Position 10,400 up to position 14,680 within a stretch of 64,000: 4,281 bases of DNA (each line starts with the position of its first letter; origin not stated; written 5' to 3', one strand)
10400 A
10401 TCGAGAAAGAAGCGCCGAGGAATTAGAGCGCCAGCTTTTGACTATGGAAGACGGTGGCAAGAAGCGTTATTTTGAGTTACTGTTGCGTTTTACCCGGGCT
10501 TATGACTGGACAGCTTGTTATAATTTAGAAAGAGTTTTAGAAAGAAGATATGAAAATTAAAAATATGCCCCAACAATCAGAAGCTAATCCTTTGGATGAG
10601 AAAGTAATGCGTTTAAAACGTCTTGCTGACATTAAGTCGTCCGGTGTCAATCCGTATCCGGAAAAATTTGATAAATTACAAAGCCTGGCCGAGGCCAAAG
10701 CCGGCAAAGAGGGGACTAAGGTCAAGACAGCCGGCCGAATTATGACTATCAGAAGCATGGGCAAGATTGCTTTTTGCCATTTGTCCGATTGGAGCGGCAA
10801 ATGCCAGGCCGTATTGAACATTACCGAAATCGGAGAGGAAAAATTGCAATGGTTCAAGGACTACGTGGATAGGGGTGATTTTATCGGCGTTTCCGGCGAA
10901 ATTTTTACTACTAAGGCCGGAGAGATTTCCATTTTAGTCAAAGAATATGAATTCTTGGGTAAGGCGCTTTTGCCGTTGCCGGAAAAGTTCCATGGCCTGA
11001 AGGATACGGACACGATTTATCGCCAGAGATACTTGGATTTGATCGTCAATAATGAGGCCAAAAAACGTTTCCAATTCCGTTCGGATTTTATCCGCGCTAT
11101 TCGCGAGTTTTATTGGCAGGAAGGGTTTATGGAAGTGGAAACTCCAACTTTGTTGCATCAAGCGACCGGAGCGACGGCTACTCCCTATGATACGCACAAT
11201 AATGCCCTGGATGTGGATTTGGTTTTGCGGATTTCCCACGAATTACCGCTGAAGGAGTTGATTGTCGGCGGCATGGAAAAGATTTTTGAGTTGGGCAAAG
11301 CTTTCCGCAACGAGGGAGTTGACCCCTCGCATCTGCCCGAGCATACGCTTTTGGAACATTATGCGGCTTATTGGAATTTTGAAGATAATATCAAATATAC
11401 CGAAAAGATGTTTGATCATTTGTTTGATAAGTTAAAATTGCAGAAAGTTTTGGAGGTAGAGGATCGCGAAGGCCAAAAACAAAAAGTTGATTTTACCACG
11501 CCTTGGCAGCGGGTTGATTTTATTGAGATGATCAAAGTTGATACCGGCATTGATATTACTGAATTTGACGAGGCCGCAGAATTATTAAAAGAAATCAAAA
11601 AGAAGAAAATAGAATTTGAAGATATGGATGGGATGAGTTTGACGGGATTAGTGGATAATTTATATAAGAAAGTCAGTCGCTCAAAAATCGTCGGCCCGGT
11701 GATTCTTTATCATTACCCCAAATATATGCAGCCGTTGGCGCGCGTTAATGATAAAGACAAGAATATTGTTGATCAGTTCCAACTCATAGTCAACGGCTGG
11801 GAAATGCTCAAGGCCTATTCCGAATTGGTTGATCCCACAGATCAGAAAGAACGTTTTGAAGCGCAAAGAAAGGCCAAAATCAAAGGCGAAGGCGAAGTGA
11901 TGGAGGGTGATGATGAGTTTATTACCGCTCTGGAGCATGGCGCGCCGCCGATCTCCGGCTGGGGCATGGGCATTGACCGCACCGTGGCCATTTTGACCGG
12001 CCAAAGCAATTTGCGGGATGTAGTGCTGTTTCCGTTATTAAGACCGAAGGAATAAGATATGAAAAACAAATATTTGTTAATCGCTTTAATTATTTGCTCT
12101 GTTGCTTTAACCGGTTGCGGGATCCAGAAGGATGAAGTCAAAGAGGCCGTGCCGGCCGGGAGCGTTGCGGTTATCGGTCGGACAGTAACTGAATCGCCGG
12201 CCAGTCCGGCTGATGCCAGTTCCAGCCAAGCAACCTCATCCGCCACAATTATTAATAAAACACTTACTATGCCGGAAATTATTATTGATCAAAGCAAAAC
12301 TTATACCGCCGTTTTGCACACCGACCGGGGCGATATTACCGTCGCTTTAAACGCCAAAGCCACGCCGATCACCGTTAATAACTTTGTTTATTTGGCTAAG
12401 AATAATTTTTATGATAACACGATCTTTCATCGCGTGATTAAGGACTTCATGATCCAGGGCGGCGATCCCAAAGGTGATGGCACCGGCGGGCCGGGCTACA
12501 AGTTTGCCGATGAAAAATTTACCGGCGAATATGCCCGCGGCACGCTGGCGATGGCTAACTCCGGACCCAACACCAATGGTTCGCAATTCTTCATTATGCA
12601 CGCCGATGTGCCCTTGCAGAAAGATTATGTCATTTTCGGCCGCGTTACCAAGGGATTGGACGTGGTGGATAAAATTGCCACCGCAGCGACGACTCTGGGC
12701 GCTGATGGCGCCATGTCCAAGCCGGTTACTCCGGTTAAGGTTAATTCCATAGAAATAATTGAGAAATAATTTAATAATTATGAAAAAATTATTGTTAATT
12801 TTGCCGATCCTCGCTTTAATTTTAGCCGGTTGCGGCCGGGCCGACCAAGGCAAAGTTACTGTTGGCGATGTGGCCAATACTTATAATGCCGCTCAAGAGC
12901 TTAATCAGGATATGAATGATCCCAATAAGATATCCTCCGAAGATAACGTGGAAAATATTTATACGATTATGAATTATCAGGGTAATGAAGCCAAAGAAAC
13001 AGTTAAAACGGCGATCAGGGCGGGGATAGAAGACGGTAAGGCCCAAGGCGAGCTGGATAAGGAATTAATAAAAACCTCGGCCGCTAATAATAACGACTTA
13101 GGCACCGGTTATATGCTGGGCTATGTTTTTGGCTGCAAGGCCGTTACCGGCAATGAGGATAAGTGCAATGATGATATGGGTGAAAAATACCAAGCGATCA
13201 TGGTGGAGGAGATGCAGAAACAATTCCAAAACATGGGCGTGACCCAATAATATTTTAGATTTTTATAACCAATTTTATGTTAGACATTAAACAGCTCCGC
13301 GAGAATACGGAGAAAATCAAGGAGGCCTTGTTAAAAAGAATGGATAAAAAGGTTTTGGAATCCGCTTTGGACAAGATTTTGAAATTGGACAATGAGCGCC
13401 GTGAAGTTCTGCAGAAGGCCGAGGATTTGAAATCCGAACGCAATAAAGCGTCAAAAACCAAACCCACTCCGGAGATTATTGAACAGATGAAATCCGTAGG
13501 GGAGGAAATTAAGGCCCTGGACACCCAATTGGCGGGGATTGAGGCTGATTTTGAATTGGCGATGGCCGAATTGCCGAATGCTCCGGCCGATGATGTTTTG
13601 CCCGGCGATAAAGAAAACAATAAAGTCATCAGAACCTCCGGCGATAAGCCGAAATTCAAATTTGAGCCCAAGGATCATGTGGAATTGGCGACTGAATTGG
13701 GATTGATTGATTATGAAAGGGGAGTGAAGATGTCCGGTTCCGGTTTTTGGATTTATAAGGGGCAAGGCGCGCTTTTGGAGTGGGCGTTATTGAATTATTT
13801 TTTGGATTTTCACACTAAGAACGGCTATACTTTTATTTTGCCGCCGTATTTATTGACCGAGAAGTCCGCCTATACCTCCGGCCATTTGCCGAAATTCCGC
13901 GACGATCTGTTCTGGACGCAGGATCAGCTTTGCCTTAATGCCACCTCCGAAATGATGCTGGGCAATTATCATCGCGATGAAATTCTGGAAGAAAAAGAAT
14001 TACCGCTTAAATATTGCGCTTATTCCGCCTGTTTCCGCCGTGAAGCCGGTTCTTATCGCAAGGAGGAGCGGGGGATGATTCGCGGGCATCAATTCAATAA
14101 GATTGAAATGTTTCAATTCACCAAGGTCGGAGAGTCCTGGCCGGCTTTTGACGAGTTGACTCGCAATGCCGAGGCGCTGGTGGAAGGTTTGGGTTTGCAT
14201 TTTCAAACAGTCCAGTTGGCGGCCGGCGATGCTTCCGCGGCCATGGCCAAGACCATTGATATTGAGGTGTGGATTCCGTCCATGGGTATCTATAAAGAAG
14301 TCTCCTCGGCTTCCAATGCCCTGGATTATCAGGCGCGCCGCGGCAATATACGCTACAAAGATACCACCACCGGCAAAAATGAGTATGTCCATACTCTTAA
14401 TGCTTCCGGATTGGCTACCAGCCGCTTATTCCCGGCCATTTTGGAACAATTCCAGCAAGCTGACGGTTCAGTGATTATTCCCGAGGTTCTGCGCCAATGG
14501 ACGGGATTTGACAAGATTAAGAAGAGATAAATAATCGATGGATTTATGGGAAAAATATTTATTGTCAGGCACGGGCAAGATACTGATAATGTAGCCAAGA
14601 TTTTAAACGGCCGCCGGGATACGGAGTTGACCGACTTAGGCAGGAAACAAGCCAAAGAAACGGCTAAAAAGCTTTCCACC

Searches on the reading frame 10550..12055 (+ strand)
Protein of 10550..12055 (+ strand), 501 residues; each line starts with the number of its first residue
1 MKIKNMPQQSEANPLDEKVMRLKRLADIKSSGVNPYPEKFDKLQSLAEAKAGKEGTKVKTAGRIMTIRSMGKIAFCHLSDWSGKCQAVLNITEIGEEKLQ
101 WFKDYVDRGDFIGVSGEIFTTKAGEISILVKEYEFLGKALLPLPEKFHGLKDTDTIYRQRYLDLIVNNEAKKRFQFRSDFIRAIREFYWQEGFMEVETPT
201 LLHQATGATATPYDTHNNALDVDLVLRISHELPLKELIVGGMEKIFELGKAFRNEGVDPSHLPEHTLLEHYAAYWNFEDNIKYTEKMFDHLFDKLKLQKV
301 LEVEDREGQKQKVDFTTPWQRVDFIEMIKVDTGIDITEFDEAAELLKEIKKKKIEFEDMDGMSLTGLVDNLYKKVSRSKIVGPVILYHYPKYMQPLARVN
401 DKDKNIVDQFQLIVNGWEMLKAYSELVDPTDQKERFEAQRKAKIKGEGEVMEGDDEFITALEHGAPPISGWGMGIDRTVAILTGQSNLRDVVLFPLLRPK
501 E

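Call 90: search_protein_families(library=pfam, proteins=[window:10550-12055:+], max_evalue=0.001)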
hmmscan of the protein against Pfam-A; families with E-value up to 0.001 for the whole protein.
window:10550-12055:+ (501 aa): 3 families
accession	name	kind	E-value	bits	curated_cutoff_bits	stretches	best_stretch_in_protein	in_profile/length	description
PF00152.25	tRNA-synt_2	-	1.7e-73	247.9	25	1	153-496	2-306/308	tRNA synthetases class II (D, K and N)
PF01336.31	tRNA_anti-codon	-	3.6e-16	59.3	27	1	58-135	1-74/75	OB-fold nucleic acid binding domain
PF01409.25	tRNA-synt_2d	-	8.2e-06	25.9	19.8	0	244-295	104-157/246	tRNA synthetases class II core domain (F)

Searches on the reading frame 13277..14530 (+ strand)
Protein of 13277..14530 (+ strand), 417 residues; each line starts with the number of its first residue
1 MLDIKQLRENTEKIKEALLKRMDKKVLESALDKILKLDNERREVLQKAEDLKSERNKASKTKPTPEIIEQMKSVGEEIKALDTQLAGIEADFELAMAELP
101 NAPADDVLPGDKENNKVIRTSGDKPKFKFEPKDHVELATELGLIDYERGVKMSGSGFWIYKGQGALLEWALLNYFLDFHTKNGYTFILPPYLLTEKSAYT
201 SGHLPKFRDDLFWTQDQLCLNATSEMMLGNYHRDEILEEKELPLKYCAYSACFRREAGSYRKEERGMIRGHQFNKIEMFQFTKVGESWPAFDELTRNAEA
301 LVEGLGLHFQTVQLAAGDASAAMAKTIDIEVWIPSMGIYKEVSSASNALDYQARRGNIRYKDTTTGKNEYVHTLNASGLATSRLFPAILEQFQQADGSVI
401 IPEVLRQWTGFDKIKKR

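Call 90: search_protein_families(library=pfam, proteins=[window:13277-14530:+], max_evalue=0.001)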
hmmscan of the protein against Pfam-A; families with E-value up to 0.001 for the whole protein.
window:13277-14530:+ (417 aa): 2 families
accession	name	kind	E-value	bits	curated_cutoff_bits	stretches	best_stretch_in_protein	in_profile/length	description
PF00587.30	tRNA-synt_2b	-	9.9e-34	117.4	29.3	1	215-392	8-179/179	tRNA synthetase class II core domain (G, H, P, S and T)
PF02403.27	Seryl_tRNA_N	-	1.2e-18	67.8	28.2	1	1-103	1-108/108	Seryl-tRNA synthetase N-terminal domain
